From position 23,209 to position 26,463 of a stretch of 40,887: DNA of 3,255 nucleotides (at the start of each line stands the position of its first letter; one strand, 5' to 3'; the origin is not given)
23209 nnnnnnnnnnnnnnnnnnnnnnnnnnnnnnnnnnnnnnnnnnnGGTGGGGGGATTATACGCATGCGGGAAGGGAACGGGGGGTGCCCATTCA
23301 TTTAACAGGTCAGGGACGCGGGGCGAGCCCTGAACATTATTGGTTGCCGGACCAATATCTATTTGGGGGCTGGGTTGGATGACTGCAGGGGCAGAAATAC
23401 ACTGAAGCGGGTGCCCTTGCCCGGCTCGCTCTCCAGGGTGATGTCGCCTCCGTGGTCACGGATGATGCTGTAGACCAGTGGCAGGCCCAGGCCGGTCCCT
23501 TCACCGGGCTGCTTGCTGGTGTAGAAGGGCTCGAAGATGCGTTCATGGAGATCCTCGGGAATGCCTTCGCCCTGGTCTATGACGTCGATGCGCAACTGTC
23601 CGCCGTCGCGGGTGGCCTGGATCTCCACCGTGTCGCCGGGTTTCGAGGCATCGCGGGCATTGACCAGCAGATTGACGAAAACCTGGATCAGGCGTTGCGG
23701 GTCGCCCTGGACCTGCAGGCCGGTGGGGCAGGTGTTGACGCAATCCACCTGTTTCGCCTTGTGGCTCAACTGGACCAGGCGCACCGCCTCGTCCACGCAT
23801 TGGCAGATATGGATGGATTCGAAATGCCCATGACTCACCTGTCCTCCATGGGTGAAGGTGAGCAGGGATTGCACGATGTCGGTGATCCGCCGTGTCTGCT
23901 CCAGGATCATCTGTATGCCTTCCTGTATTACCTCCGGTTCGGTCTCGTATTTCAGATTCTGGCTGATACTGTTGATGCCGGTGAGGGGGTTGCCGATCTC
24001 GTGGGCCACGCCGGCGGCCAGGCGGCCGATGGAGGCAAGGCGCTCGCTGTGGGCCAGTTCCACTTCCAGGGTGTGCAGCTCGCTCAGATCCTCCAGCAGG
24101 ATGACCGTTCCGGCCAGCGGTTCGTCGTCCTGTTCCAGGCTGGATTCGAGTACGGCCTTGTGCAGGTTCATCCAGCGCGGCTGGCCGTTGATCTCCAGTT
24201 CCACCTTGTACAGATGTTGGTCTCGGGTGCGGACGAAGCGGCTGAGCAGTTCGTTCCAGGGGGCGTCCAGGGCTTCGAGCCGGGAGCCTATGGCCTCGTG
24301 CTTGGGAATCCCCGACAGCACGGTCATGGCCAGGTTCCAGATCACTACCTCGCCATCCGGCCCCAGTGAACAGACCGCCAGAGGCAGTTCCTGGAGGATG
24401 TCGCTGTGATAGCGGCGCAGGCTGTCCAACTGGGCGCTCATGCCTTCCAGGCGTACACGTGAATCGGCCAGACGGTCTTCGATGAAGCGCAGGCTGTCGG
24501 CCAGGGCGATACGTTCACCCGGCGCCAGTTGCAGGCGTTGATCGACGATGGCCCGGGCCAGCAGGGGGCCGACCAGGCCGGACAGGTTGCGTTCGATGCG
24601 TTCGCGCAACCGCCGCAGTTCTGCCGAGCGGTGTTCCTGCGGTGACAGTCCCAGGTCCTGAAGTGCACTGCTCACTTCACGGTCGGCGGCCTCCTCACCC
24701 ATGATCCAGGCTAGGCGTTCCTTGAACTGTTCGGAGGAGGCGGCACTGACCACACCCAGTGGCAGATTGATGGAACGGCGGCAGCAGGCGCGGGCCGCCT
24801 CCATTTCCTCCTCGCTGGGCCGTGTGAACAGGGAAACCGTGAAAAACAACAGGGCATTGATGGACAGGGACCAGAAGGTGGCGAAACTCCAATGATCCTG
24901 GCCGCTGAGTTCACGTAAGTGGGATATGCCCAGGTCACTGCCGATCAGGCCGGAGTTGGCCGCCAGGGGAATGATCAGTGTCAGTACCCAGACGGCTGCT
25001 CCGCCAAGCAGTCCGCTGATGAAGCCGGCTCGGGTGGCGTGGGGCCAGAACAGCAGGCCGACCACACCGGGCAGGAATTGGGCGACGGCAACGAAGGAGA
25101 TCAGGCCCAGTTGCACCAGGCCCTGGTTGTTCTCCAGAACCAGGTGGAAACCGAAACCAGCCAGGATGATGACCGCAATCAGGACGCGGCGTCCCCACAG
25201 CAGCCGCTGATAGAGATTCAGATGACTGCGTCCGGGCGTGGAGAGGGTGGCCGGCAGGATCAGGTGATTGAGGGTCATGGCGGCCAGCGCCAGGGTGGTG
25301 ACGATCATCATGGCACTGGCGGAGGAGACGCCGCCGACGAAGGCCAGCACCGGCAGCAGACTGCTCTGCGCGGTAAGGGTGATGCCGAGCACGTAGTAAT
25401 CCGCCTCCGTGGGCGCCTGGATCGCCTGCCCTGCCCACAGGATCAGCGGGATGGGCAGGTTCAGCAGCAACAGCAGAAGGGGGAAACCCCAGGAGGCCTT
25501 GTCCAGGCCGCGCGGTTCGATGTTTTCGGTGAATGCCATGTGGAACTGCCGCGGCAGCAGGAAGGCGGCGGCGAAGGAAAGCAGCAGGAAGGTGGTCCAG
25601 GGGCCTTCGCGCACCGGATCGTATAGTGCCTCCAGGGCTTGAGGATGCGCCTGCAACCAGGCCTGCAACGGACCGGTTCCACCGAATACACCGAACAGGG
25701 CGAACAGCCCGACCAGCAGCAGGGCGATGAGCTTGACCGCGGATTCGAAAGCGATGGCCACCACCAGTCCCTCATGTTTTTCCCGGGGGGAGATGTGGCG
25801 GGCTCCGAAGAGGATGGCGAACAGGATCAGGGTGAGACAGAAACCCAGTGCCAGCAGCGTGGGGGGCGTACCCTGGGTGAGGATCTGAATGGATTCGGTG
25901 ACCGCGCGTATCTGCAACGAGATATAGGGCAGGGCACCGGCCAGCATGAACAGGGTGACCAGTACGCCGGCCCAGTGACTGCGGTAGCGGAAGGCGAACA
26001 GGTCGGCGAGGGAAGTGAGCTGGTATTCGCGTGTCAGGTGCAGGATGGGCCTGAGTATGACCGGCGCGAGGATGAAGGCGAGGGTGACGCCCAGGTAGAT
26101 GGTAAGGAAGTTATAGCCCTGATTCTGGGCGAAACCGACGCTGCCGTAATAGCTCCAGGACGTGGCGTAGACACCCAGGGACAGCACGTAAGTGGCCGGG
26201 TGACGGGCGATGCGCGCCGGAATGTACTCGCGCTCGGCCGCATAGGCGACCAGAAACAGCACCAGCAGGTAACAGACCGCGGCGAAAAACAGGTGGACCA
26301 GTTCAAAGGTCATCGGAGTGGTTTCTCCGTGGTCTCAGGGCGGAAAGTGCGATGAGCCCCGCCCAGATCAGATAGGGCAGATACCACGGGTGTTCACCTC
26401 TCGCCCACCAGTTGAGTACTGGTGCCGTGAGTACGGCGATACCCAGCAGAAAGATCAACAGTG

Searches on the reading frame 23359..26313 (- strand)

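Call 26: search_protein_families(library=ncbifam, max_evalue=1e-10, proteins=[window:23359-26313:-])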
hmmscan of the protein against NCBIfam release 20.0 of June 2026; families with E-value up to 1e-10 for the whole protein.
window:23359-26313:- (984 aa): 71 families (the best 25 are shown)
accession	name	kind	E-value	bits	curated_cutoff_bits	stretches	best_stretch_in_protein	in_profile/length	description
NF008468.0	PRK11360.1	equivalog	1.3e-71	241.8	646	1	624-979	258-611/616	two-component system sensor histidine kinase AtoS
NF052574.1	HisKinEspCMyxo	equivalog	1.1e-48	166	1200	1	647-978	299-639/785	serine histidine kinase EspC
NF046044.1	PnpS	equivalog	8.1e-45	153.5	400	1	612-975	33-390/390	two-component system histidine kinase PnpS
NF007688.0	PRK10364.1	equivalog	1.3e-44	152.7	479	1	748-978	226-453/460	two-component system sensor histidine kinase ZraS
NF010411.0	PRK13837.1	equivalog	4.2e-43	147.4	647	1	735-982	423-681/828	two-component system VirA-like sensor kinase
NF047497.1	HK_LIC_12097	equivalog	4e-40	137.7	500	1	735-976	123-366/367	LIC_12097 family sensor histidine kinase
NF052573.1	HisKinEspAMyxo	equivalog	1.9e-38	132.1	1400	1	641-975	261-610/755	serine histidine kinase EspA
NF038348.1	T2SS_HK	subfamily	9.3e-38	130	450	1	800-976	401-573/574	histidine kinase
NF046020.1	HisKinCckABruc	equivalog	8e-37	126.6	1000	1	728-977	445-708/868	cell cycle histidine kinase CckA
NF046026.1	HisKinCckACaul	equivalog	1.4e-35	122.5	1000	1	735-979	275-535/678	cell cycle histidine kinase CckA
TIGR02966.1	phoR_proteo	equivalog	2e-35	122.4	334.2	1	637-973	9-332/333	phosphate regulon sensor histidine kinase PhoR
NF008312.0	PRK11100.1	equivalog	3.7e-35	121.7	356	1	764-977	258-475/477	two-component system sensor histidine kinase CreC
TIGR02916.1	PEP_his_kin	equivalog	8.3e-33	113.9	300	1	750-975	463-679/679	XrtA/PEP-CTERM system histidine kinase PrsK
NF033092.0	HK_WalK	equivalog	2.3e-32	112.4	725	1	620-976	244-594/594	cell wall metabolism sensor histidine kinase WalK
NF053867.1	SprKinKinDBac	equivalog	1.1e-31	109.9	775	1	755-978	279-499/500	sporulation kinase KinD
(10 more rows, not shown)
